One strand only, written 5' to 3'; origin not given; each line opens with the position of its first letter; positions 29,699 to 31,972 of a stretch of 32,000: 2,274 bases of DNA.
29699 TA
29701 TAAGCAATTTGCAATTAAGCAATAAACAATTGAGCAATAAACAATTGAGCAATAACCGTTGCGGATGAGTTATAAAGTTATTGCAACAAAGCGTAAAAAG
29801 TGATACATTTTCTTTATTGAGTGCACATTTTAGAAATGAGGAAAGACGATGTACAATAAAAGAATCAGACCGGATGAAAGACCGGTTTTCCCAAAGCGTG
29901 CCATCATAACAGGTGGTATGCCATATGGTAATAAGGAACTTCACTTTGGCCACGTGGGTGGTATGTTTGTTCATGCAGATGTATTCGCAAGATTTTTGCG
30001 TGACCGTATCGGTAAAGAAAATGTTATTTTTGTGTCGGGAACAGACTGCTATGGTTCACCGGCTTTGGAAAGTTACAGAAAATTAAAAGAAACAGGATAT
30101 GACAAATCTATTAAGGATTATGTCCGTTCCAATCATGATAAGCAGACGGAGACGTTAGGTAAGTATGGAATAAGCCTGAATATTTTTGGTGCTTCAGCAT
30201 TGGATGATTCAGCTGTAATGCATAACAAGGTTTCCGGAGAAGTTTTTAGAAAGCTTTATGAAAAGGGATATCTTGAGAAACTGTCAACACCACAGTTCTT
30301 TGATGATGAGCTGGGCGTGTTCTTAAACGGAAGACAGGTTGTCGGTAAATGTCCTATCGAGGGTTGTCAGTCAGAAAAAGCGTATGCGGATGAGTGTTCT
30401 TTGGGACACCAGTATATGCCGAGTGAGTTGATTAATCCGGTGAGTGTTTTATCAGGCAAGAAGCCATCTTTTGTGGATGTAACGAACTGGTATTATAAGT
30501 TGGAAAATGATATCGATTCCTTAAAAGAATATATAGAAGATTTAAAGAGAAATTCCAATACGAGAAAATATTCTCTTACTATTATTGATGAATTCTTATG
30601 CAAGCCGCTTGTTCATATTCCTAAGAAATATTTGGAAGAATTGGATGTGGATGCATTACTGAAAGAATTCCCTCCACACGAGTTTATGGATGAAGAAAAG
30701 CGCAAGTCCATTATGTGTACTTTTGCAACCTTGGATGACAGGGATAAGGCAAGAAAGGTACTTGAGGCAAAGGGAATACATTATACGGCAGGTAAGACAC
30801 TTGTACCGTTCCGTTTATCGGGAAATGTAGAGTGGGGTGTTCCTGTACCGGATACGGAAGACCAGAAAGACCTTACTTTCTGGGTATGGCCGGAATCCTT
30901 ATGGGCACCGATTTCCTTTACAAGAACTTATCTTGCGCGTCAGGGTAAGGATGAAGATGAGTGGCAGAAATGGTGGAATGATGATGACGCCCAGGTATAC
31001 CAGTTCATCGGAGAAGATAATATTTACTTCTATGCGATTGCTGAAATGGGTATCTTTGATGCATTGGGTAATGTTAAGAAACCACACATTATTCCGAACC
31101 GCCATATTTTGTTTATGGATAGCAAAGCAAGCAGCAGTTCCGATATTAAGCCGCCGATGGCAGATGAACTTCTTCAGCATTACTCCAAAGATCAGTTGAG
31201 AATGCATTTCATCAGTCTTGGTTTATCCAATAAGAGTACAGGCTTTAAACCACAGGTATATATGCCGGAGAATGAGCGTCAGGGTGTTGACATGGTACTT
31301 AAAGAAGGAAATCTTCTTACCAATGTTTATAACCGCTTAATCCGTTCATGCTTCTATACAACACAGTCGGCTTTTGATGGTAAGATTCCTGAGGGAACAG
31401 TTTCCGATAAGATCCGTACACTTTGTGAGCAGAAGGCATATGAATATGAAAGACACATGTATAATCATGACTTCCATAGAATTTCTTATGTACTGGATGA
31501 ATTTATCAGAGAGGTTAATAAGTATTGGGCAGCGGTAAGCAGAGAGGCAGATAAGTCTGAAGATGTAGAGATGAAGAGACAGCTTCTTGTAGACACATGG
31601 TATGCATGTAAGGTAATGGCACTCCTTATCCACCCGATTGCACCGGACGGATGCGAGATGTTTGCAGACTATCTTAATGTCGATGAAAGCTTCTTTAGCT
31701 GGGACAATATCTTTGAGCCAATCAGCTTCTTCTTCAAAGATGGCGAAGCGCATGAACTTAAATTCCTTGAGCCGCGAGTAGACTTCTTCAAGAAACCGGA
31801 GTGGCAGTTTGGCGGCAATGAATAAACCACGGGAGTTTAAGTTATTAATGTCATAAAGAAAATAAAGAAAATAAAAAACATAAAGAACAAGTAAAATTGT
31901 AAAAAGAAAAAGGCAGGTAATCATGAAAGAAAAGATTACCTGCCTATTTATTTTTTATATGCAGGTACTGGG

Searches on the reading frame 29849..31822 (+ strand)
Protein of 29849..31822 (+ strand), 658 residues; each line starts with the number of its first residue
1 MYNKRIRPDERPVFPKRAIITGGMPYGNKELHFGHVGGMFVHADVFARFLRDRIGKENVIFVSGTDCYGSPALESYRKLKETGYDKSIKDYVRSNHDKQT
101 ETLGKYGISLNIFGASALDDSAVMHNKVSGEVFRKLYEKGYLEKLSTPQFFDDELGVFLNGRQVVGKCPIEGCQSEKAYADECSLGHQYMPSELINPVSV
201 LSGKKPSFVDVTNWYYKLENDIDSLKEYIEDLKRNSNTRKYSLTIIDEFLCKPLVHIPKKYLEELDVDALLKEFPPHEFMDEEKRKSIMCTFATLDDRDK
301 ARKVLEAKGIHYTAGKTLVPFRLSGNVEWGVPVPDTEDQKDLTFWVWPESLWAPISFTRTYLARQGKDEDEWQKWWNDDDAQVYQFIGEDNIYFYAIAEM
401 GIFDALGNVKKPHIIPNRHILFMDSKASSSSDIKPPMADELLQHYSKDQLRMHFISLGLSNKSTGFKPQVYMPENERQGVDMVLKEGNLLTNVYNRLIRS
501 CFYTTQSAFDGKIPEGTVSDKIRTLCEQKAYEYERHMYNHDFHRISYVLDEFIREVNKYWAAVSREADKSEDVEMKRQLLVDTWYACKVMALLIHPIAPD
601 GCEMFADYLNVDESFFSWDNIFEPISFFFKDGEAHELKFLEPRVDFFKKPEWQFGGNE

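Call 41: search_protein_families(library=pfam, proteins=[window:29849-31822:+], max_evalue=0.001)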
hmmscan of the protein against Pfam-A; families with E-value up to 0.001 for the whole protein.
window:29849-31822:+ (658 aa): 1 family
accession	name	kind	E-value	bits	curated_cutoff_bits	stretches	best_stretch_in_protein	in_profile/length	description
PF09334.17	tRNA-synt_1g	-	6.7e-66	223.1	20.1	2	19-248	2-220/391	tRNA synthetases class I (M)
